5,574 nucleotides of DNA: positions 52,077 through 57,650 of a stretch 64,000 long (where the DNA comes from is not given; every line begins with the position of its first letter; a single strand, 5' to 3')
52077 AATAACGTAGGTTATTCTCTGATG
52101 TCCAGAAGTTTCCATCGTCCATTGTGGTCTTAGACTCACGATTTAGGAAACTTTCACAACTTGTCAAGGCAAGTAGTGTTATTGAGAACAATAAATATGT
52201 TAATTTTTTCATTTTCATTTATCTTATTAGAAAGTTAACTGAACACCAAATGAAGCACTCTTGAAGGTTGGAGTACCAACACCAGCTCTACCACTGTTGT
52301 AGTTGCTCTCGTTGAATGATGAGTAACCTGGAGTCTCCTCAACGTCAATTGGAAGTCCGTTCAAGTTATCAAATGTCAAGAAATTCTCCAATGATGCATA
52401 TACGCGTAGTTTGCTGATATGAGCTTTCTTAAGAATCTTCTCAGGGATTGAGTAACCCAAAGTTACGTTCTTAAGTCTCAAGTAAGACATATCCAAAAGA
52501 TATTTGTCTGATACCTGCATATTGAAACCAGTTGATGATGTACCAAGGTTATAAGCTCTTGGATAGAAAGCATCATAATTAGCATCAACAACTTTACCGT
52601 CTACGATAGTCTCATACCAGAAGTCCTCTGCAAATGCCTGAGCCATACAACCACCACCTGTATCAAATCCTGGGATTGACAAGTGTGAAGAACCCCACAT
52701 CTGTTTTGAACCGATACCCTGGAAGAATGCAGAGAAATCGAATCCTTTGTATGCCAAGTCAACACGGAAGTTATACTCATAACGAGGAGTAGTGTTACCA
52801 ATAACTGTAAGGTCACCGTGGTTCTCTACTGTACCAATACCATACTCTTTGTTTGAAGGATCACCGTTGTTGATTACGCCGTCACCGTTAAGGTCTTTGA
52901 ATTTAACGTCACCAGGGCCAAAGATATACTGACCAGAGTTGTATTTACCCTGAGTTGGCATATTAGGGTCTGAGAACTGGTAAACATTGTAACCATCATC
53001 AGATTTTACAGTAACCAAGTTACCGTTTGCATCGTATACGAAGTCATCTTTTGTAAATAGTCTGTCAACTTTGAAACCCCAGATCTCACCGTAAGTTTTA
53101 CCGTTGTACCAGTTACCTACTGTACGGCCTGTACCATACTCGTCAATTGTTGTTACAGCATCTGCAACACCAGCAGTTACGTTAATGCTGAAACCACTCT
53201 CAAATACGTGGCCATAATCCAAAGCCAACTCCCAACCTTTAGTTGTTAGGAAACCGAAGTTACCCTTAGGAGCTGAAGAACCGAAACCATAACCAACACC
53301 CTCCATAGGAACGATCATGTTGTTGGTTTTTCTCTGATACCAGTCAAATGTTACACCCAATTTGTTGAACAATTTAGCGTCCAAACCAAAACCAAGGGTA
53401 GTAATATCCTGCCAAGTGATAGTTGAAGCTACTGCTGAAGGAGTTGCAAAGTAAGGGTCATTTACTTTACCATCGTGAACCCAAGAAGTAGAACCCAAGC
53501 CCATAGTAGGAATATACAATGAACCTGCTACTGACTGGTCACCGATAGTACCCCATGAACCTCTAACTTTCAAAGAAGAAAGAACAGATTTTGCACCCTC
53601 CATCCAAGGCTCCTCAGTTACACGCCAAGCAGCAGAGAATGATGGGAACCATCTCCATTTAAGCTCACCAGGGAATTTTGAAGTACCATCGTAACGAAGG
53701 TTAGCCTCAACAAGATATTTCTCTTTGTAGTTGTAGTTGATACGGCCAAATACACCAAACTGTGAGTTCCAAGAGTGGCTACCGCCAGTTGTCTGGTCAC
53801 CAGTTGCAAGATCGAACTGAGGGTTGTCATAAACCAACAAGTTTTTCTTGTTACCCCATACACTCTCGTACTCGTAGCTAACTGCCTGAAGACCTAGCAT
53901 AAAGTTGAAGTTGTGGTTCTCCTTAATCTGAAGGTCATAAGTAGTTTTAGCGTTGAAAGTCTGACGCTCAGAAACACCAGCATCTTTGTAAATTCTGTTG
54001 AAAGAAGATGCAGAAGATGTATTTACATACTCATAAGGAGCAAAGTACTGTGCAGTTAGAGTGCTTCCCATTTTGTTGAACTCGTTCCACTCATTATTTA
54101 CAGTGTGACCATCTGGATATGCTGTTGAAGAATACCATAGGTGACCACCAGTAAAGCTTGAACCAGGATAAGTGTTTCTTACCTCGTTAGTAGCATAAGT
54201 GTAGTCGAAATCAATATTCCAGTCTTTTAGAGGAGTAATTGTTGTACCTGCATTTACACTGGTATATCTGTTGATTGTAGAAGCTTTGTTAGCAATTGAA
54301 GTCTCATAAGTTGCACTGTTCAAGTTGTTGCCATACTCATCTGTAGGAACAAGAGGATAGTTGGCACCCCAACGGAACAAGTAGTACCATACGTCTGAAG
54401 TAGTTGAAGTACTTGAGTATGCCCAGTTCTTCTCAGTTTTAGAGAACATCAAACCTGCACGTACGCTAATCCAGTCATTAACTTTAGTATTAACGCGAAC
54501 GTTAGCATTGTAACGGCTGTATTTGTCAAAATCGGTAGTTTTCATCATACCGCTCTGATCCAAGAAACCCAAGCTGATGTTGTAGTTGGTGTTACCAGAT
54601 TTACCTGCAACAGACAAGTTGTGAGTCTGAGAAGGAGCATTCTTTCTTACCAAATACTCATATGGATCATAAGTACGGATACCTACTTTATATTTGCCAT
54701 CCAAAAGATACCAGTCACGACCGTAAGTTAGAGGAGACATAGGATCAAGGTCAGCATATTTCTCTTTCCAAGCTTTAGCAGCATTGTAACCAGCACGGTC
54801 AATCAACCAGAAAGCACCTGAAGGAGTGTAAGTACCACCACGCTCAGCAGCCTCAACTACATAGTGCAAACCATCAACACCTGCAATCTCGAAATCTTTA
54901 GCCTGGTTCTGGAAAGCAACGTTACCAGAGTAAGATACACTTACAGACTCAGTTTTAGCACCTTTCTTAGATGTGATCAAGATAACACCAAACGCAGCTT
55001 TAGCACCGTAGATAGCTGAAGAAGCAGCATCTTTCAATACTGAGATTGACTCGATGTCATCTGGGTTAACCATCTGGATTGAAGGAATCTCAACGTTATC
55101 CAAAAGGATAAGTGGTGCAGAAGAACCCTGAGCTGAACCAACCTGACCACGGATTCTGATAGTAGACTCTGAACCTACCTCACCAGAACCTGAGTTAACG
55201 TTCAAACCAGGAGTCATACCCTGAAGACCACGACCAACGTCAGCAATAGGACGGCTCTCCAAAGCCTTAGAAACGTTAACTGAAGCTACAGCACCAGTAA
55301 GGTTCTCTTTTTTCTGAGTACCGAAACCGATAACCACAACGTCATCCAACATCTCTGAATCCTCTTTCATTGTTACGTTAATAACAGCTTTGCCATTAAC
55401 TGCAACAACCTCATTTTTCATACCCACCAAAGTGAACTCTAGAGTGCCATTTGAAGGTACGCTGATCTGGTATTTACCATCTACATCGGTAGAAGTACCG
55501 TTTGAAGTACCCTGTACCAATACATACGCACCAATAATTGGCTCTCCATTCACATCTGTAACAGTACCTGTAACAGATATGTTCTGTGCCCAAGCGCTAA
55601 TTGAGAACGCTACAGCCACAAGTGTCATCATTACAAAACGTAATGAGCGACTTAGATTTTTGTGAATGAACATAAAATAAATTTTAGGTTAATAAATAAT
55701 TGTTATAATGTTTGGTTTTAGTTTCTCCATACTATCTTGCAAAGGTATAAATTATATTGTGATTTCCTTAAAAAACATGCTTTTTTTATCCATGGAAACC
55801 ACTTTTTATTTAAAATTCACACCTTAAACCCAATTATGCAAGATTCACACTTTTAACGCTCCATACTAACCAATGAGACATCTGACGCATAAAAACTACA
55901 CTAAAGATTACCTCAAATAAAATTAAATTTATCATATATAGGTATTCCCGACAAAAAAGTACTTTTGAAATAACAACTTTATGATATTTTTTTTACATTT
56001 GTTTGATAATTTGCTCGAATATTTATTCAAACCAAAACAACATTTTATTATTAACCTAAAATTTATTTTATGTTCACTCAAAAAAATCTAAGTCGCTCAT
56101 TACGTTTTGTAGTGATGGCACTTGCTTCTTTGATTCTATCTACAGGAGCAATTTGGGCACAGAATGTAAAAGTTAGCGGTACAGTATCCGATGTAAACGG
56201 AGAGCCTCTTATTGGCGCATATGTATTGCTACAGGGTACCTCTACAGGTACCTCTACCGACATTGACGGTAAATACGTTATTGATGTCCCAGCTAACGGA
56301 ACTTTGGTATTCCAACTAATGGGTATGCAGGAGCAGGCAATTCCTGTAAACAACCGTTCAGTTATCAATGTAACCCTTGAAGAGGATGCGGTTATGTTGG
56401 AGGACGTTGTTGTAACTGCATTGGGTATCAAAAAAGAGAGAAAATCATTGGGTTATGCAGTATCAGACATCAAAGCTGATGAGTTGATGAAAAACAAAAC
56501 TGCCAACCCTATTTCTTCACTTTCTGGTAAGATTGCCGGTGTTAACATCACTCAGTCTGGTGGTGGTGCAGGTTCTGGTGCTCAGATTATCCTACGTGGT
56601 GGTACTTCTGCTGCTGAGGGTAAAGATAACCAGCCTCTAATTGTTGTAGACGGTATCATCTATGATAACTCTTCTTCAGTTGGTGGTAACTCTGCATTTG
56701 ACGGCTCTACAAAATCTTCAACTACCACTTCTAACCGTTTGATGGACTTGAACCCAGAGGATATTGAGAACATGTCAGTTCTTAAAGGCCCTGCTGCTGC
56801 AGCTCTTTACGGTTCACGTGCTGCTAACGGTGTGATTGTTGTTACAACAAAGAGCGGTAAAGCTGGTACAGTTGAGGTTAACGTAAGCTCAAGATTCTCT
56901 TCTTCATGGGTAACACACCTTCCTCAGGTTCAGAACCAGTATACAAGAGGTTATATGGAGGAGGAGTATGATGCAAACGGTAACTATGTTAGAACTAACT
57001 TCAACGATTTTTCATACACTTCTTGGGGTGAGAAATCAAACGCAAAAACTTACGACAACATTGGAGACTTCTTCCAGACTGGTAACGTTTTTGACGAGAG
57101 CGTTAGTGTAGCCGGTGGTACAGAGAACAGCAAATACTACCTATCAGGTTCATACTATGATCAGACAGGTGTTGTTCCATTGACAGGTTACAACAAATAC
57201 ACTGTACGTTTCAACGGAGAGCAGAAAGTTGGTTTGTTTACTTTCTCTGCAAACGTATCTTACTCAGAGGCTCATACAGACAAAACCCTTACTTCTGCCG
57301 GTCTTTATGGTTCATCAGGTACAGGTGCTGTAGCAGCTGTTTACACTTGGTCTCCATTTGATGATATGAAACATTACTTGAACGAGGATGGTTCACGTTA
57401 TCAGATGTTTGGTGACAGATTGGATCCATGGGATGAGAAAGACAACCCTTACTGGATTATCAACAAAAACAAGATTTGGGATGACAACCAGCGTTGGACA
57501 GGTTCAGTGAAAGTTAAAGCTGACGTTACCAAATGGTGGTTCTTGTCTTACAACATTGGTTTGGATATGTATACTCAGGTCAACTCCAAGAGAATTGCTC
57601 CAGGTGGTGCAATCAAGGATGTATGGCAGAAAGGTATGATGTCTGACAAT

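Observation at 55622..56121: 74-bp inverted repeat spanning the 5'UTR and first 17 codons of two divergent susC genes, bracketing a 352-bp promoter-containing spacer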

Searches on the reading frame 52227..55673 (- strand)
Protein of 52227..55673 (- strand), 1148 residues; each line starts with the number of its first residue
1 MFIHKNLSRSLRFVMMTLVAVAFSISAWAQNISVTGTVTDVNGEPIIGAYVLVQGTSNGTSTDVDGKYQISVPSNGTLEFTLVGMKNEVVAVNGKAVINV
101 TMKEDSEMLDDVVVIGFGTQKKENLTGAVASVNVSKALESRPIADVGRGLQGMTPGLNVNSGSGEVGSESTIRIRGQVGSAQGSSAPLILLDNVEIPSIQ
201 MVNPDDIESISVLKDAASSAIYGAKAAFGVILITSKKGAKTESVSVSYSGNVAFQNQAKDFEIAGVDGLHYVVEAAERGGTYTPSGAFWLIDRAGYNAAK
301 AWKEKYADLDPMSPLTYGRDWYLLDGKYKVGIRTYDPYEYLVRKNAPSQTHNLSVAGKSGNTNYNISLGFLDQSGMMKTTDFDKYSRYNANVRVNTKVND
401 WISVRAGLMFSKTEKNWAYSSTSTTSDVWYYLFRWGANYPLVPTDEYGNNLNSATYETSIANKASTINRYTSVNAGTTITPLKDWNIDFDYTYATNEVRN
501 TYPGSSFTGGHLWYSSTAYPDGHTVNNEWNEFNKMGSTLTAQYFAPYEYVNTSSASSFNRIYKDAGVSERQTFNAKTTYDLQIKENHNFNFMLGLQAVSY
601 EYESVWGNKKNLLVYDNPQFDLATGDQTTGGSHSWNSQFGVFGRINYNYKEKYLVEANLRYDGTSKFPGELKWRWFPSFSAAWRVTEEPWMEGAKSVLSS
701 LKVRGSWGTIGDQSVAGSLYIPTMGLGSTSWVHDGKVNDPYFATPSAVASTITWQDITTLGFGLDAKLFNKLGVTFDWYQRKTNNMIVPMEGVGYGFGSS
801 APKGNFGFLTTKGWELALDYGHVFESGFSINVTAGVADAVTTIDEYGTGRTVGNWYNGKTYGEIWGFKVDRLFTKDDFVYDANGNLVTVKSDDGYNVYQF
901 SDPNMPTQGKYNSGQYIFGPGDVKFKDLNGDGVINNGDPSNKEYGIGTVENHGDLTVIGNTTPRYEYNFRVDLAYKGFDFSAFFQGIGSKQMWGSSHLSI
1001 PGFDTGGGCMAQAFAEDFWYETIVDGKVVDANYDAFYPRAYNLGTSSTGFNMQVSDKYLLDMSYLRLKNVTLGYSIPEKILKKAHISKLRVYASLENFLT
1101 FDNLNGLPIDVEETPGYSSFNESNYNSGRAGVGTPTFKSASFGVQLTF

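Call 7: search_protein_families(library=pfam, proteins=[window:52227-55673:-])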
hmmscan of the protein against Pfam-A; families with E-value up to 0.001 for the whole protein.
window:52227-55673:- (1148 aa): 4 families
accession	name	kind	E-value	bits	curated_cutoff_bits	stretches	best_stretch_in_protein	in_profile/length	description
PF13715.12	CarbopepD_reg_2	-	8.3e-16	58.2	32.2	1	34-114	1-88/88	CarboxypepD_reg-like domain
PF07715.20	Plug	-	4.4e-14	53.3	23.9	1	126-230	6-107/107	TonB-dependent Receptor Plug Domain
PF13620.12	CarboxypepD_reg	-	1.8e-09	38.2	32.3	1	33-102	1-81/82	Carboxypeptidase regulatory-like domain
PF00593.30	TonB_dep_Rec_b-barrel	-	2.3e-09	38.1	27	1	465-898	55-415/436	TonB dependent receptor-like, beta-barrel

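Call 13: find_encoding_contigs(protein=window:52227-55673:-, flank=6000, max_places=10)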
Protein window:52227-55673:- (1148 aa): no gene with exactly this product is on record in the collection.

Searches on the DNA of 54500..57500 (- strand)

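Call 11: search_rna_families(source=window, start=54500, end=57500, threshold=evalue, max_evalue=1)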
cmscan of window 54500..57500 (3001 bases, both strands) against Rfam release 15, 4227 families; matches with E-value up to 1: 2.
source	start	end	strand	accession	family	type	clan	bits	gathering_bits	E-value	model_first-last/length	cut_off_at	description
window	55133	55210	-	RF00751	mir-12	Gene; miRNA;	-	20.3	55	0.95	1-74/74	no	mir-12 microRNA precursor family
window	57217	57309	-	RF02474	GlsR5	Gene; snRNA; snoRNA; CD-box;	-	17.6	100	0.75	1-89/89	no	Small nucleolar RNA GlsR5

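Call 73: build_rna_model(alignment_id=A2)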
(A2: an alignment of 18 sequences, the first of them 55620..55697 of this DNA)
Model R1 built from alignment A2 (18 sequences, 87 columns); structure: RNAalifold consensus.
model positions 78; base pairs 18; branch points 1; effective number of sequences 2.86; information 0.725 bits per position. Calibrated on 0.2 Mb of random sequence (short: E-values are rough).
structure used (alignment columns):
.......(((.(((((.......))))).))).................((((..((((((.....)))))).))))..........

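Call 74: search_with_rna_model(model_id=R1, sources=[window, L022, L023, L024, L025, L026, L028, L009, L016, L036, L037, L038, L041, L042, L043, L044], max_evalue=1)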
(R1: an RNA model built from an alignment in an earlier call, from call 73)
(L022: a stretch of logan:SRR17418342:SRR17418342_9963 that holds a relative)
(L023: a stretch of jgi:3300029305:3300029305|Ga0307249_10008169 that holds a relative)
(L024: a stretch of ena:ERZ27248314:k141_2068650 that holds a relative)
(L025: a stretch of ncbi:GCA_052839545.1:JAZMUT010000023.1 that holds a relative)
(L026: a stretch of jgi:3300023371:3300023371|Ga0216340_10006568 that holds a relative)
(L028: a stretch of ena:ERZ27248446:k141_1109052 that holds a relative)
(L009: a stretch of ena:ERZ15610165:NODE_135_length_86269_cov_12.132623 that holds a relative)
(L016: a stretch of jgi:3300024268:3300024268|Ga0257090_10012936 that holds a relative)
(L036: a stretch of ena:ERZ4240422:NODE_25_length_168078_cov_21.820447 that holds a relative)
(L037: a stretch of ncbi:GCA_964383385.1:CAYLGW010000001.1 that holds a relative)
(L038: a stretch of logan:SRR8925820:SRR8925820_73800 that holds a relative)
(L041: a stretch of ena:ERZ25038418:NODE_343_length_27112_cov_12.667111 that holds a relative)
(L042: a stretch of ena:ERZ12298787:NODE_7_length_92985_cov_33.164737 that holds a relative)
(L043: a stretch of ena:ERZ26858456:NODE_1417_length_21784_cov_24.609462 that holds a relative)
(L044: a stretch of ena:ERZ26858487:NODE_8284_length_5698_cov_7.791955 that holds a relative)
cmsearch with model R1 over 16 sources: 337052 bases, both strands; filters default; matches with E-value up to 1: 36.
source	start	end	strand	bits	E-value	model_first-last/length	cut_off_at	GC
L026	15227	15304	+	102.8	9.8e-15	1-78/78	no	0.28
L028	14392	14469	+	102.8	9.8e-15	1-78/78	no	0.28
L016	5832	5909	+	102.8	9.8e-15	1-78/78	no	0.28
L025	9527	9604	-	102.5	1.1e-14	1-78/78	no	0.28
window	55620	55697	-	102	1.3e-14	1-78/78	no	0.24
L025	15236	15313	+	101.6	1.6e-14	1-78/78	no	0.24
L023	15245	15322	+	101.2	1.9e-14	1-78/78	no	0.27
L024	15245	15322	+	101.2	1.9e-14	1-78/78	no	0.27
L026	9528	9605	-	101.1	1.9e-14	1-78/78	no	0.29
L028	8693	8770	-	101.1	1.9e-14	1-78/78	no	0.29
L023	9505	9582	-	101.1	2e-14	1-78/78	no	0.27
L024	9505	9582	-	101.1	2e-14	1-78/78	no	0.27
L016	110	187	-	101.1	2e-14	1-78/78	no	0.27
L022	9484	9561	-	100.9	2.1e-14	1-78/78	no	0.26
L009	5657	5734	-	100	3.1e-14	1-78/78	no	0.27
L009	11290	11367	+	96.4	1.3e-13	1-78/78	no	0.28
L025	9977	10054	+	94.9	2.3e-13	1-78/78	no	0.31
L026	9977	10054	+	94.9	2.3e-13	1-78/78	no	0.31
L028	9142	9219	+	94.9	2.3e-13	1-78/78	no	0.31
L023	9977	10054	+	93.9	3.4e-13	1-78/78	no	0.31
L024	9977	10054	+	93.9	3.4e-13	1-78/78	no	0.31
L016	582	659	+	93.9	3.4e-13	1-78/78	no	0.31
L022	9977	10054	+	93.7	3.6e-13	1-78/78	no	0.31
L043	2713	2790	+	77.8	2.1e-10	1-78/78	no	0.29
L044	369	446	+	77.8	2.1e-10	1-78/78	no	0.29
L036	9977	10054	+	77.6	2.2e-10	1-78/78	no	0.23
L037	9977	10054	+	77.6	2.2e-10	1-78/78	no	0.23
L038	9977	10054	+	77.6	2.2e-10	1-78/78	no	0.23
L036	9551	9628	-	75.6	4.9e-10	1-78/78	no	0.26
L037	9551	9628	-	75.6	4.9e-10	1-78/78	no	0.26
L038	9551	9628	-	75.6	4.9e-10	1-78/78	no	0.26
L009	5977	6051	+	70.4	3.9e-09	1-78/78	no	0.28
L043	2034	2114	-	67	1.5e-08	1-78/78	no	0.25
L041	5977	6045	+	51.4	7.6e-06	1-78/78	no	0.33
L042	5977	6045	+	51.4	7.6e-06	1-78/78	no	0.33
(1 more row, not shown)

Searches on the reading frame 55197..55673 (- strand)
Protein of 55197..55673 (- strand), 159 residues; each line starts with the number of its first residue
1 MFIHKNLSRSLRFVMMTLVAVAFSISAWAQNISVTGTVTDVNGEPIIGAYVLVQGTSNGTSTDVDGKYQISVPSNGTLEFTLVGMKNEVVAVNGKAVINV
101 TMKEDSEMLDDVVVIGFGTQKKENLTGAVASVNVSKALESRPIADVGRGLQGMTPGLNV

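Call 72: find_homologous_proteins(query=window:55197-55673:-, max_evalue=1e-20)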
Query seq(159 aa) (159 aa): 212 proteins with E <= 1e-20 among 359 candidates; the best 120 are listed.
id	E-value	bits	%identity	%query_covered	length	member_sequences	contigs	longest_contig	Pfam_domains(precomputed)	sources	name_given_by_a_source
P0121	2.0e-74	266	95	86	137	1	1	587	PF13715.13,PF13620.13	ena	-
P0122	9.3e-71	254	88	87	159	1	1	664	PF13715.13,PF13620.13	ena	-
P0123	3.6e-60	220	79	84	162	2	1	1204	PF13715.13,PF13620.13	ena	-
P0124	4.9e-57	210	83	74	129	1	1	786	PF13715.13,PF13620.13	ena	-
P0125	1.5e-56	208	63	100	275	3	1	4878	PF13715.13,PF07715.21,PF13620.13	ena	-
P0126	7.1e-53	196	60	100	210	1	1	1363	PF13715.13,PF07715.21,PF13620.13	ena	-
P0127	3.1e-51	191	58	100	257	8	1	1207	PF13715.13,PF07715.21,PF13620.13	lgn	-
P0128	9.5e-50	186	59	100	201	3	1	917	PF13715.13,PF13620.13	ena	-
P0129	1.3e-49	186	61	97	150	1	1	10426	PF13715.13,PF13620.13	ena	-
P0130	6.5e-49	184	59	100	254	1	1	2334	PF13715.13,PF07715.21,PF13620.13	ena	-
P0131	4.3e-46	174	56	94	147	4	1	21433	PF13715.13,PF13620.13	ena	-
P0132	8.5e-46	173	55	100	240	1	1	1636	PF13715.13,PF07715.21,PF13620.13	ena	-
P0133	4.4e-45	171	62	82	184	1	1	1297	PF13715.13,PF13620.13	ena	-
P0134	1.1e-44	170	59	96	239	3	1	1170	PF13715.13,PF07715.21,PF13620.13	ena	-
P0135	5.2e-44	168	57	93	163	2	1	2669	PF13715.13,PF13620.13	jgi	-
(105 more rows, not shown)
